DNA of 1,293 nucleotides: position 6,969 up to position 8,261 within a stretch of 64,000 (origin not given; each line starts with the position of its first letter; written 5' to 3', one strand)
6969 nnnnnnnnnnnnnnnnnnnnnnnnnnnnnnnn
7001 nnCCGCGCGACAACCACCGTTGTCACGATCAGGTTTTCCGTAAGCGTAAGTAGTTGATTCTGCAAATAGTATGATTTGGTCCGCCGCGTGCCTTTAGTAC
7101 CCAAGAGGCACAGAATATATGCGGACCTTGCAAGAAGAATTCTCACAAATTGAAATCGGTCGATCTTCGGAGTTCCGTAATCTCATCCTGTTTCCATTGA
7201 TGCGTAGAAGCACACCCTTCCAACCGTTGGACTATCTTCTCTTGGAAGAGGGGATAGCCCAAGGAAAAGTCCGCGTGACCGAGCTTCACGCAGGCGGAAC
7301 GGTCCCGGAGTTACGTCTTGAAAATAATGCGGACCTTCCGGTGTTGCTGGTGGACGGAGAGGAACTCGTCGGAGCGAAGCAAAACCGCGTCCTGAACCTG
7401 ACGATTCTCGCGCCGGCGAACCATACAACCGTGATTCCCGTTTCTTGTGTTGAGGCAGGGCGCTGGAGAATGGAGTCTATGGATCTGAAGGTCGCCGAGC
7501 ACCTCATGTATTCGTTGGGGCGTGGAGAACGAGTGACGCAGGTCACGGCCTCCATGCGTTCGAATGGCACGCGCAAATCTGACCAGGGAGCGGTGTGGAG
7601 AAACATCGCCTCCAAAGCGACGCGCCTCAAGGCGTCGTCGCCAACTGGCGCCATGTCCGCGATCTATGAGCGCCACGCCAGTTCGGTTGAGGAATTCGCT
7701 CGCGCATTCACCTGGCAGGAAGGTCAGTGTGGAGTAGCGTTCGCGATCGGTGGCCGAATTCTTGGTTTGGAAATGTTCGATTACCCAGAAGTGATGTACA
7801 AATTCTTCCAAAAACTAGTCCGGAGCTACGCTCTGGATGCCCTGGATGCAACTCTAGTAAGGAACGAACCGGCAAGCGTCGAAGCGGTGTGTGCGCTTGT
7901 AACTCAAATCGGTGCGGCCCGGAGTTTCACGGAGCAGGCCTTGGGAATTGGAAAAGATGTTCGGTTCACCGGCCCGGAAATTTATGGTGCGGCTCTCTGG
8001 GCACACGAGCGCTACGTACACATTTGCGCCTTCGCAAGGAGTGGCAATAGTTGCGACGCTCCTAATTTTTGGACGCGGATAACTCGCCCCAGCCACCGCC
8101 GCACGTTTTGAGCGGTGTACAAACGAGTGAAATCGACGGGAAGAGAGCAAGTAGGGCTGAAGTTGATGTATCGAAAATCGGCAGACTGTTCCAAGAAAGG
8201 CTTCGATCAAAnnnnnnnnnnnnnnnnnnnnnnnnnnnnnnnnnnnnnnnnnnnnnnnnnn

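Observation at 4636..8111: Candidate signal-activated two-gene system: CARF-sigma54 activator driving ARPP-1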

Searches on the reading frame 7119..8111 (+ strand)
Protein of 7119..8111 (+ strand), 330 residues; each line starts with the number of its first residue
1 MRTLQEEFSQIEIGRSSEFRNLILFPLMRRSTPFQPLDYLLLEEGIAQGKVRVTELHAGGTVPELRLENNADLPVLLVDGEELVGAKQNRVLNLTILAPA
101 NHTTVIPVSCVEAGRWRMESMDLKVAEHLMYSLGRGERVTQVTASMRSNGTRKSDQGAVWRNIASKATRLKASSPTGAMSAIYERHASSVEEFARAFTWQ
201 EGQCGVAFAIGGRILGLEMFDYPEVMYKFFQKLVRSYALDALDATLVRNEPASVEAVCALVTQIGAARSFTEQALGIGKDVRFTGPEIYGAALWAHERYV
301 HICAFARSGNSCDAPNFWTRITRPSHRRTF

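Call 7: search_protein_families(library=pfam, proteins=[window:7119-8111:+], max_evalue=0.01)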
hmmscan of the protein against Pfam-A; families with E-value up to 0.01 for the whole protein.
window:7119-8111:+ (330 aa): 1 family
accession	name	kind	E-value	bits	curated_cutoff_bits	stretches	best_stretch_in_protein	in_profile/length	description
PF20208.3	ARPP-1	-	5.3e-89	298.9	27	1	10-305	1-297/297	ARG and Rhodanese-Phosphatase-superfamily-associated Protein domain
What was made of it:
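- Checked: ARPP-1, 7119-8111, 330 aa: PF20208 end to end, E 5e-89 (call 7).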

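Call 11: find_homologous_proteins(query=window:7119-8108:+, max_evalue=0.00001)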
Query window:7119-8108:+ (330 aa): 7186 proteins with E <= 0.00001 among 8000 candidates; the best 120 are listed.
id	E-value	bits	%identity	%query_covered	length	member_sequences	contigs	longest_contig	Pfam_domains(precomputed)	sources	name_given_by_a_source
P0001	4.8e-218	740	100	100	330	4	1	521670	PF20208.4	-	-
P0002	3.2e-209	711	96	100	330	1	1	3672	PF20208.4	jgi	jgi:hypothetical protein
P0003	3.8e-195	665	90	100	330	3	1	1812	PF20208.4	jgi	jgi:hypothetical protein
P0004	3.5e-193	659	89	100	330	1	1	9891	PF20208.4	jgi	jgi:hypothetical protein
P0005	6.2e-192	655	89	100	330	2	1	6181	PF20208.4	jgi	jgi:hypothetical protein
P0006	5.7e-190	648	88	100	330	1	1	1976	PF20208.4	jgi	jgi:hypothetical protein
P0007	3.7e-189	646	88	100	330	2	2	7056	PF20208.4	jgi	jgi:hypothetical protein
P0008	5.1e-189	645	88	100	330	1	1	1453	PF20208.4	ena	-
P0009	3.3e-188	642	87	100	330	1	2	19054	PF20208.4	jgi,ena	jgi:hypothetical protein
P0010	8.6e-188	641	88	100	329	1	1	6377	PF20208.4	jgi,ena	-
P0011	6.2e-187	638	87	100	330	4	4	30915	PF20208.4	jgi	jgi:hypothetical protein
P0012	1.3e-186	637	87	100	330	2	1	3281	PF20208.4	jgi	jgi:hypothetical protein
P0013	1.9e-186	637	87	100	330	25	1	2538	PF20208.4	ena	-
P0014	7.3e-186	635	88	99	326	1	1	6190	PF20208.4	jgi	-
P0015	7.6e-186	635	87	100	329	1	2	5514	PF20208.4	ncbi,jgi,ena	-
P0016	2.2e-185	633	87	100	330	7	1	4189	PF20208.4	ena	-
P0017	5.3e-185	632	87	100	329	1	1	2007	PF20208.4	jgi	-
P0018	1.1e-184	631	86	100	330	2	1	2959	PF20208.4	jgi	-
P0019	1.1e-184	631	85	100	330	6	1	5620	PF20208.4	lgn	-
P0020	2.8e-184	630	86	100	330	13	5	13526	PF20208.4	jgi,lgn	jgi:hypothetical protein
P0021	7.3e-184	628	85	100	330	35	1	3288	PF20208.4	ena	-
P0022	1.0e-183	628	86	100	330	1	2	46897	PF20208.4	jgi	jgi:hypothetical protein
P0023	1.4e-183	627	85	100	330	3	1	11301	PF20208.4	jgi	jgi:hypothetical protein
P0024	1.4e-183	627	86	100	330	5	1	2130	PF20208.4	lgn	-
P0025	1.4e-183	627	84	100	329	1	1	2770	PF20208.4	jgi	jgi:hypothetical protein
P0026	2.0e-183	627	85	100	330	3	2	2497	PF20208.4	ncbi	-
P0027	6.5e-182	622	84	100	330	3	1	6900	PF20208.4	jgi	jgi:ARG and Rhodanese-Phosphatase-superfamily-associated Protein domain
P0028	9.4e-182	621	86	100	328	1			PF20208.4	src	-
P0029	1.2e-181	621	84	100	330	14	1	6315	PF20208.4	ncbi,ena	-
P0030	2.1e-181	620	84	100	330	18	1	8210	PF20208.4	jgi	jgi:hypothetical protein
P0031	2.7e-181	620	85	100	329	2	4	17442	PF20208.4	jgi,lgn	jgi:hypothetical protein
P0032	4.5e-181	619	85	100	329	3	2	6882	PF20208.4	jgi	jgi:hypothetical protein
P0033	7.2e-181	618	84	100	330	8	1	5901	PF20208.4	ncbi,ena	-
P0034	8.3e-181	618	83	100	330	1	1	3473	PF20208.4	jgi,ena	-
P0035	1.0e-180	618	84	100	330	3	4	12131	PF20208.4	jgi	jgi:hypothetical protein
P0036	5.1e-180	616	85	100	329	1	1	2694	PF20208.4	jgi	jgi:hypothetical protein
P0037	1.0e-179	615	83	100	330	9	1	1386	PF20208.4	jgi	jgi:hypothetical protein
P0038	1.3e-179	614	83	100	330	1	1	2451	PF20208.4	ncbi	-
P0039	4.1e-179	613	82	100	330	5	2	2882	PF20208.4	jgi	jgi:hypothetical protein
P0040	1.6e-178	611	83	100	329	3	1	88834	PF20208.4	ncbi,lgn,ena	-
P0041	3.2e-178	610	85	100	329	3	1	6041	PF20208.4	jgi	jgi:hypothetical protein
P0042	3.2e-178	610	83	100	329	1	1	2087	PF20208.4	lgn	-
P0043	5.6e-178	609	82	100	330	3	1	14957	PF20208.4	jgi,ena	jgi:hypothetical protein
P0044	1.3e-177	608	81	100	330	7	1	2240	PF20208.4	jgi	jgi:hypothetical protein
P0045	1.4e-177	608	82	100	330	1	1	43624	PF20208.4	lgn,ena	-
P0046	7.9e-177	605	83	100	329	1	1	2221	PF20208.4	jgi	jgi:hypothetical protein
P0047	1.0e-176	605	83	100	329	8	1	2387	PF20208.4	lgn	-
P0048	2.9e-176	603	82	100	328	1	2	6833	PF20208.4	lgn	-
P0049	4.2e-176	603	83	100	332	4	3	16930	PF20208.4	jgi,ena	jgi:hypothetical protein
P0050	1.1e-175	601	82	100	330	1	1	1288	PF20208.4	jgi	jgi:hypothetical protein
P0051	1.4e-175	601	83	100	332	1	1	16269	PF20208.4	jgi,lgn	jgi:hypothetical protein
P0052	3.0e-175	600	82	100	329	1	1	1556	PF20208.4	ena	-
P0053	5.0e-175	599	82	100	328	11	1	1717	PF20208.4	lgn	-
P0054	1.1e-174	598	82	100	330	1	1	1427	PF20208.4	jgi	-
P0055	1.5e-174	598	82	100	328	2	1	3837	PF20208.4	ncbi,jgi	-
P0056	2.0e-174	597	81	100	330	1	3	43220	PF20208.4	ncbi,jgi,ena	-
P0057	1.1e-173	595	82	100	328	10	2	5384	PF20208.4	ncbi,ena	-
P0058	2.5e-173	594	81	100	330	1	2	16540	PF20208.4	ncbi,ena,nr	ncbi:MAG TPA: DUF6569 family protein [Candidatus Acidoferrum sp.]|nr:DUF6569 family protein [Candida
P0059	2.8e-173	593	80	100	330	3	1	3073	PF20208.4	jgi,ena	-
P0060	3.0e-173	593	81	100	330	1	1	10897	PF20208.4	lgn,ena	-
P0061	4.2e-173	593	81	100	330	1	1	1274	PF20208.4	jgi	jgi:hypothetical protein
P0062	6.1e-173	592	81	100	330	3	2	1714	PF20208.4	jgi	-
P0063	6.7e-173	592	79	100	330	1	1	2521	PF20208.4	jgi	jgi:hypothetical protein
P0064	8.0e-173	592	81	100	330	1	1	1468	PF20208.4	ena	-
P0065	1.4e-172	591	81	100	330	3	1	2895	PF20208.4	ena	-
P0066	2.1e-172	591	81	100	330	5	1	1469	PF20208.4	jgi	-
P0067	3.1e-172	590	81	100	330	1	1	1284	PF20208.4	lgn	-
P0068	1.0e-171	588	81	100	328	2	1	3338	PF20208.4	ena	-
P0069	1.9e-171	587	82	100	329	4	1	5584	PF20208.4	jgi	jgi:hypothetical protein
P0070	2.5e-171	587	80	100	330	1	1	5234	PF20208.4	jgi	-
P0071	2.6e-171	587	79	100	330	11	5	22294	PF20208.4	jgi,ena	jgi:hypothetical protein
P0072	4.7e-171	586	81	100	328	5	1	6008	PF20208.4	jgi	jgi:hypothetical protein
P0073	9.0e-171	585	80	100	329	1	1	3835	PF20208.4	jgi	jgi:hypothetical protein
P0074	1.2e-170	585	80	100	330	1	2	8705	PF20208.4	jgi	-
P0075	3.0e-170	583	80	100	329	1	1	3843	PF20208.4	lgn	-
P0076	3.0e-170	583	81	100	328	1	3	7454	PF20208.4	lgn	-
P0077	3.3e-170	583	80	100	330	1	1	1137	PF20208.4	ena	-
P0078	5.3e-170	583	79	100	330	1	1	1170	PF20208.4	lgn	-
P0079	1.2e-169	582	79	100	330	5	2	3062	PF20208.4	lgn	-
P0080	1.7e-169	581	81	100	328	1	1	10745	PF20208.4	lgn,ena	-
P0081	1.9e-169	581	79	100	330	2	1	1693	PF20208.4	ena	-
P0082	2.0e-169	581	79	100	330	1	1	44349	PF20208.4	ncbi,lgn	-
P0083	2.2e-169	581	81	100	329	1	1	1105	PF20208.4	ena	-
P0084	1.7e-168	578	79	100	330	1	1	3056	PF20208.4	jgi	-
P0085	2.4e-168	577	79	100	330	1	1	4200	PF20208.4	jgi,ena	-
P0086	3.1e-168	577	78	100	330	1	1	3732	PF20208.4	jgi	jgi:hypothetical protein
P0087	7.4e-168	576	78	100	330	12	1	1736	PF20208.4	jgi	jgi:hypothetical protein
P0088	1.2e-167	575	78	100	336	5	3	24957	PF20208.4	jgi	jgi:hypothetical protein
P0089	2.9e-167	574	78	100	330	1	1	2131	PF20208.4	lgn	-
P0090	3.9e-167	573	78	100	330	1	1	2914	PF20208.4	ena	-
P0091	4.5e-167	573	80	100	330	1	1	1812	PF20208.4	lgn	-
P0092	5.2e-167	573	80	100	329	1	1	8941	PF20208.4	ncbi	-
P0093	6.9e-167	572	77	100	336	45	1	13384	PF20208.4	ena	-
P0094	8.2e-167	572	78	100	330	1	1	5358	PF20208.4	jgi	-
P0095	8.9e-167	572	86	89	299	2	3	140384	PF20208.4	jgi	-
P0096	2.6e-166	571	80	100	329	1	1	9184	PF20208.4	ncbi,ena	-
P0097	2.8e-166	570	78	100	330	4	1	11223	PF20208.4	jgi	-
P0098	2.9e-166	570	78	100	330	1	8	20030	PF20208.4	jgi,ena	jgi:hypothetical protein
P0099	7.4e-166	569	77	100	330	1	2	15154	PF20208.4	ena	-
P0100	8.7e-166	569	80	100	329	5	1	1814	PF20208.4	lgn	-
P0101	1.4e-165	568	77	100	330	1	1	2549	PF20208.4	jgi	-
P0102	2.7e-165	567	77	100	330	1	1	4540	PF20208.4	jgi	-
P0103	3.4e-165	567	76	100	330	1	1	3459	PF20208.4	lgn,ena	-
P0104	5.3e-165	566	77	100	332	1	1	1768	PF20208.4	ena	-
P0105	6.3e-165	566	76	100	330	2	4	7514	PF20208.4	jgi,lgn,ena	-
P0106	6.8e-165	566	77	100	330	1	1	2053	PF20208.4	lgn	-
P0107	9.1e-165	565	79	100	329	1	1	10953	PF20208.4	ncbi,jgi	-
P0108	1.0e-164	565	77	100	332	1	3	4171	PF20208.4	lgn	-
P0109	1.9e-164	564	77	100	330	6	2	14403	PF20208.4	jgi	-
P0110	2.6e-163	561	77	100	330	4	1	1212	PF20208.4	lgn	-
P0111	2.7e-163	561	80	99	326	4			PF20208.4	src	-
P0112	4.7e-163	560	77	100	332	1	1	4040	PF20208.4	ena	-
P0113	1.4e-162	558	76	100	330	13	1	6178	PF20208.4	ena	-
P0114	3.3e-162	557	78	100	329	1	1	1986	PF20208.4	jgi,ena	-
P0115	4.1e-162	557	78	100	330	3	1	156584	PF20208.4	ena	-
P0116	4.6e-162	557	77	100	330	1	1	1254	PF20208.4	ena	-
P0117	7.7e-162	556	84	89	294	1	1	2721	PF20208.4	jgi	-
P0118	2.9e-161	554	75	100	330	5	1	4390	PF20208.4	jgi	jgi:hypothetical protein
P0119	1.1e-160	552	75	100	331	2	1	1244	PF20208.4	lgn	-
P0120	1.8e-160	551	75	100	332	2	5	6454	PF20208.4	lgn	-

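Call 12: find_encoding_contigs(protein=P0040, flank=8000, max_places=2)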
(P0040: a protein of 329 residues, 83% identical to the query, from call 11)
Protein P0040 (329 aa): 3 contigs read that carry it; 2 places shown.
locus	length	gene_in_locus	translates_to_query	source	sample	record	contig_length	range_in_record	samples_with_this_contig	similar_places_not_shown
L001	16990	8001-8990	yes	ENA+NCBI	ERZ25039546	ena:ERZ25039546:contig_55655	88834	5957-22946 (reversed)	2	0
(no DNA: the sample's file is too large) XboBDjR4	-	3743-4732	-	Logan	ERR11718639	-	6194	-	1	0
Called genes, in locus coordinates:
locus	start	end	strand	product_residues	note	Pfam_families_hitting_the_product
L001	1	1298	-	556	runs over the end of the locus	PF00027:cNMP_binding, PF01946:Thi4 (weak), PF01134:GIDA (faint), PF07992:Pyr_redox_2, PF12831:FAD_oxidored (weak), PF13450:NAD_binding_8 (weak), PF13738:Pyr_redox_3, PF00070:Pyr_redox (weak), +3 more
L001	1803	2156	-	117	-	-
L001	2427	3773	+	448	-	PF13229:Beta_helix (weak)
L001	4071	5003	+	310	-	-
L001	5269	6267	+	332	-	PF06956:RtcR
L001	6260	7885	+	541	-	PF01078:Mg_chelatase (faint), PF00158:Sigma54_activat, PF14532:Sigma54_activ_2, PF07728:AAA_5, PF25601:AAA_lid_14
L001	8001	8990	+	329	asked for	PF20208:ARPP-1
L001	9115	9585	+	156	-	-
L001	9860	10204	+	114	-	-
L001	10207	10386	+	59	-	-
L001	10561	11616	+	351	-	PF01548:DEDD_Tnp_IS110, PF02371:Transposase_20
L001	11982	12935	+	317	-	-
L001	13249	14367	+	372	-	-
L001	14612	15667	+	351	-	PF01548:DEDD_Tnp_IS110, PF02371:Transposase_20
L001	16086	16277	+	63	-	-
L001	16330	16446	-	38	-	-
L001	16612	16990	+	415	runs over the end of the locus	PF00078:RVT_1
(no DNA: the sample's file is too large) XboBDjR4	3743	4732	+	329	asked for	PF20208:ARPP-1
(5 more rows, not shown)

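Call 13: find_encoding_contigs(protein=P0115, flank=8000, max_places=2)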
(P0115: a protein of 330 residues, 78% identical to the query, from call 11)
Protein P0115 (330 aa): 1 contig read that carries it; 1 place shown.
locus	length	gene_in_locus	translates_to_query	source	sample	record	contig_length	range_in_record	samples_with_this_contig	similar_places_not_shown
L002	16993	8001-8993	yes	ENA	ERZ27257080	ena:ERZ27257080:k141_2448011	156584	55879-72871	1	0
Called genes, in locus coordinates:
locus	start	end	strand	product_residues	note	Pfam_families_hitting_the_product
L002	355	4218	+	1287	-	-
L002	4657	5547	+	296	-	PF13676:TIR_2, PF00595:PDZ (weak), PF13180:PDZ_2, PF17820:PDZ_6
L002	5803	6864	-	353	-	-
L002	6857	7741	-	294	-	-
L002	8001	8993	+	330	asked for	PF20208:ARPP-1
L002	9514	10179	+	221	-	PF08281:Sigma70_r4_2 (faint)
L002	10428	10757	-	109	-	-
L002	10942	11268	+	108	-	-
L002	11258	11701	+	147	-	PF07593:UnbV_ASPIC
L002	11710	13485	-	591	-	PF01229:Glyco_hydro_39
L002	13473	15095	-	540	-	PF22848:ASD1_dom, PF06964:Alpha-L-AF_C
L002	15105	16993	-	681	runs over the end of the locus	PF07944:Beta-AFase-like_GH127_cat, PF20736:Glyco_hydro127M, PF20737:Glyco_hydro127C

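Call 14: find_encoding_contigs(protein=P0082, flank=8000, max_places=2)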
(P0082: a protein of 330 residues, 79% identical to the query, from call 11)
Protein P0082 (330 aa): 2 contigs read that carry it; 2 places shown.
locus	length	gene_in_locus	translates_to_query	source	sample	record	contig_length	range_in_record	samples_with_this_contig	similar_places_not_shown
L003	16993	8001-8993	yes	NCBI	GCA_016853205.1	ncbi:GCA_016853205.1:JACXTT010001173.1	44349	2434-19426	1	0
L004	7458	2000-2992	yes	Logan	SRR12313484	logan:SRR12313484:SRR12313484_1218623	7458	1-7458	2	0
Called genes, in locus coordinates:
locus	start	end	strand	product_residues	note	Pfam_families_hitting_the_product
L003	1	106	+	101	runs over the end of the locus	-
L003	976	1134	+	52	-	-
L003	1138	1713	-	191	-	-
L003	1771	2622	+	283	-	-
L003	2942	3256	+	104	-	-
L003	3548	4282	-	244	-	-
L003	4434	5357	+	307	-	-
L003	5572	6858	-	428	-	PF08281:Sigma70_r4_2 (faint)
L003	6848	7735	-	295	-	-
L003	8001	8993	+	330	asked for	PF20208:ARPP-1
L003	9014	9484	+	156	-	-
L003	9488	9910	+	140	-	-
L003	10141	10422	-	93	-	-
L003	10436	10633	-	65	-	-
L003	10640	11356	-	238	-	-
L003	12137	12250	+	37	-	-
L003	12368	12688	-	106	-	-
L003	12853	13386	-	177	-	PF00589:Phage_integrase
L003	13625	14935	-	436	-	PF00082:Peptidase_S8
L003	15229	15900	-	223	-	PF13487:HD_5, PF01966:HD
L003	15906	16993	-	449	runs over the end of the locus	PF00082:Peptidase_S8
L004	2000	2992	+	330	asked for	PF20208:ARPP-1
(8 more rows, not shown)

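Call 16: search_protein_families(library=padloc, proteins=[window:7119-8111:+], max_evalue=0.1)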
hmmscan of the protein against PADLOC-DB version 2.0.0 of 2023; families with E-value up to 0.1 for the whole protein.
window:7119-8111:+ (330 aa): 0 families

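Call 17: search_protein_families(library=ncbifam, proteins=[window:7119-8111:+], max_evalue=0.1)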
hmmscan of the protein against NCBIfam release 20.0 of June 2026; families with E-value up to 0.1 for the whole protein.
window:7119-8111:+ (330 aa): 0 families

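Call 28: find_related_loci(query=window:7119-8108:+, collection=genome_contigs, flank=8000)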
Query window:7119-8108:+ (330 aa) in genome_contigs; peptide patterns used: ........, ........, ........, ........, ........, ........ (x = any residue, [..] = any of these).
54 stretches matched a pattern; 5 encode a relative of the query (tblastn E <= 1e-3); 5 distinct loci.
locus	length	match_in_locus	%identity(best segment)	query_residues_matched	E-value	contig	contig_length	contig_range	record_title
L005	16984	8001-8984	85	3-330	0e+0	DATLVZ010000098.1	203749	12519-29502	MAG TPA_asm: Candidatus Acidoferrum sp. isolate SMAG_U13205 k141_56013, whole genome shotgun sequence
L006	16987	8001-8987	83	1-330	0e+0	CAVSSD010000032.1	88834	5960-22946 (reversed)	MAG: uncultured Acidobacteriota bacterium isolate MFD05521.bin.3.22 genome assembly, contig: contig_55655, whole genome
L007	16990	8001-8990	78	1-330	5e-172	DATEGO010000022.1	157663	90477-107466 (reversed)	MAG TPA_asm: Candidatus Acidoferrum sp. isolate SMAG_U8787 k141_1056207, whole genome shotgun sequence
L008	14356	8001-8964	78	1-330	1e-140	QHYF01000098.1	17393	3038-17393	MAG: Acidobacteria bacterium isolate gp2 AA95 14_1009_16_40cm_scaffold_13791_curated, whole genome shotgun sequence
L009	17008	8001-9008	32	1-308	5e-51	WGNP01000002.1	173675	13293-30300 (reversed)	MAG: Hyphomonas sp. isolate RI_47 c_000000126856, whole genome shotgun sequence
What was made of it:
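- Tried and rejected: Genome scan: the single allowed scan of genome_contigs was spent on one protein instead of an alignment and gave only 5 loci (call 28).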

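Call 38: search_protein_representatives(protein=window:7119-8108:+)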
Query: 330 residues. Proteins with E-value up to 0.001 (for the whole library): 7941; up to 1e-10: 4915; up to 1e-30: 1582. The best 150 are listed.
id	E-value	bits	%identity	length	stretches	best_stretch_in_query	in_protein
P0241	4.0e-125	433.6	63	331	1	2-330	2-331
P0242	6.6e-115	400.0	77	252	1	1-231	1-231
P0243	7.1e-94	330.9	50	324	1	4-327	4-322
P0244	1.1e-91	323.8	84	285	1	125-305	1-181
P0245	1.3e-84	300.5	48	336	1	2-328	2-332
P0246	3.2e-83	295.9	53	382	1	1-278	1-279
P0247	4.7e-82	292.1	46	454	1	1-328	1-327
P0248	1.9e-81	290.1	59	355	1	1-245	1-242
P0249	8.1e-81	288.0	49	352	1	6-328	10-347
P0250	7.0e-80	285.0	59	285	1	5-245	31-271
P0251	1.9e-79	283.6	46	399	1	6-309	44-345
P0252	8.9e-79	281.3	81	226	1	1-166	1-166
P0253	5.0e-78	278.9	47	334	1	1-327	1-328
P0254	1.8e-77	277.0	45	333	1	3-328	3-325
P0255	3.9e-77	275.9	46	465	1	6-310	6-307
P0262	7.2e-74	265.2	44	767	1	4-310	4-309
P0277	2.3e-70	253.7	43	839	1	6-314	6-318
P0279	2.3e-70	253.7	43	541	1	10-311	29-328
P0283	3.1e-70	253.3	44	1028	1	4-313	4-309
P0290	2.2e-69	250.5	45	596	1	7-328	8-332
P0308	1.7e-67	244.3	42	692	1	1-312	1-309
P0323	3.6e-66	239.9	43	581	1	10-308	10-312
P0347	2.5e-64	233.9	42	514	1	5-306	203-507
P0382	5.4e-62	226.2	42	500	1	7-309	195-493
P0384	7.8e-62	225.7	42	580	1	10-308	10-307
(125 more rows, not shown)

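Call 41: find_related_loci(query=A3, collection=metagenome_contigs, flank=6000)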
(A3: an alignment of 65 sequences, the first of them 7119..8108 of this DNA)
Query A3 (330 aa) in metagenome_contigs; peptide patterns used: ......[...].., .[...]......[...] (x = any residue, [..] = any of these).
600 stretches matched a pattern (row limit reached: there are more); 586 encode a relative of the query (tblastn E <= 1e-3); the best 80 are kept; 80 distinct loci.
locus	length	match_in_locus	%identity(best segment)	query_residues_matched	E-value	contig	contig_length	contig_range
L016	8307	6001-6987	88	1-330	0e+0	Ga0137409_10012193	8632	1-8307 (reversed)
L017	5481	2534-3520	87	1-330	0e+0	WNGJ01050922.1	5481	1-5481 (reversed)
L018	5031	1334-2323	86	1-330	0e+0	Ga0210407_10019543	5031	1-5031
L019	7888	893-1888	81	1-330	0e+0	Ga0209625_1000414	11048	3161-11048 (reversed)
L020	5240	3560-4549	83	1-330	0e+0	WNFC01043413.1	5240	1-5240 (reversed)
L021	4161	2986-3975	79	1-330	0e+0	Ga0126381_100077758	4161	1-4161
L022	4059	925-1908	81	1-330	0e+0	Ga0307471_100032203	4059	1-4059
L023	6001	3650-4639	79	1-330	4e-178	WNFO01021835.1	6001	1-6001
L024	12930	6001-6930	76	1-310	6e-159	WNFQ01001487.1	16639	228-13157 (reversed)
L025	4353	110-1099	74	1-330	2e-162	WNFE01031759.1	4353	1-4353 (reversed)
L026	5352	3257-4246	67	1-330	1e-149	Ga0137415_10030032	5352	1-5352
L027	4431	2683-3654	67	1-325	3e-144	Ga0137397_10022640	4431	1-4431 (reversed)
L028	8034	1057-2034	67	1-327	2e-141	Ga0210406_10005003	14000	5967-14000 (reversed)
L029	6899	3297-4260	74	1-330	4e-144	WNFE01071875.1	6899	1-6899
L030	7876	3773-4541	80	1-257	1e-107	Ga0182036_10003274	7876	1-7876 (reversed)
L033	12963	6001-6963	48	1-322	1e-96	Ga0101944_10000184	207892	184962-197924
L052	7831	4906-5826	46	1-310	2e-78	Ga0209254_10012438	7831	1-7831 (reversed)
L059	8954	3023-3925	45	4-305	2e-77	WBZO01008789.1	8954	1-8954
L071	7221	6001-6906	44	20-327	2e-75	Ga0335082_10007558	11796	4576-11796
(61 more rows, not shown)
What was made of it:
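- Tried and rejected: The metagenome scan with an alignment made up for it (call 41).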

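Call 46: predict_structure(alignment_id=A3)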
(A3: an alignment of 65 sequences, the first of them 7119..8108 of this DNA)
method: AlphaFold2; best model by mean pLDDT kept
length: 330 residues; sequences in the alignment: 65
mean_pLDDT: 92.7   pTM: 0.90
mean pLDDT of the five models: 92.7, 92.4, 92.5, 91.5, 91.5
residues with pLDDT >= 90: 286; 70-90: 16; 50-70: 16; < 50: 12
segments of 3 or more residues with pLDDT < 50: 310-320
pLDDT, mean of each block of 10 residues (from residue 1): 94 97 96 88 98 84 89 99 96 98 98 93 98 98 97 97 97 97 98 98 97 96 97 98 85 96 97 98 97 97 87 46 56
secondary structure, 60 per line:
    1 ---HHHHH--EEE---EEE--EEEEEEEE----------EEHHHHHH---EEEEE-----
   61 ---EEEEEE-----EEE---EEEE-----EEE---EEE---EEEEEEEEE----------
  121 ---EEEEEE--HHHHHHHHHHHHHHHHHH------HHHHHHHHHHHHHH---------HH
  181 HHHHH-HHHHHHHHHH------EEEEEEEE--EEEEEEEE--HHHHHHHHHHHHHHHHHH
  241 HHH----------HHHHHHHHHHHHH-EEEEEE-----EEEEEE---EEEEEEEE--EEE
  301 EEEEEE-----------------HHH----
elements in order: H4-8 E11-13 E17-19 E22-29 H42-47 E51-55 E64-69 E75-77 E81-84 E90-92 E96-98 E102-110 E124-129 H132-149 H156-169 H179-185 H187-196 E203-210 E213-220 H223-243 H254-266 E268-273 E279-284 E288-295 E298-306
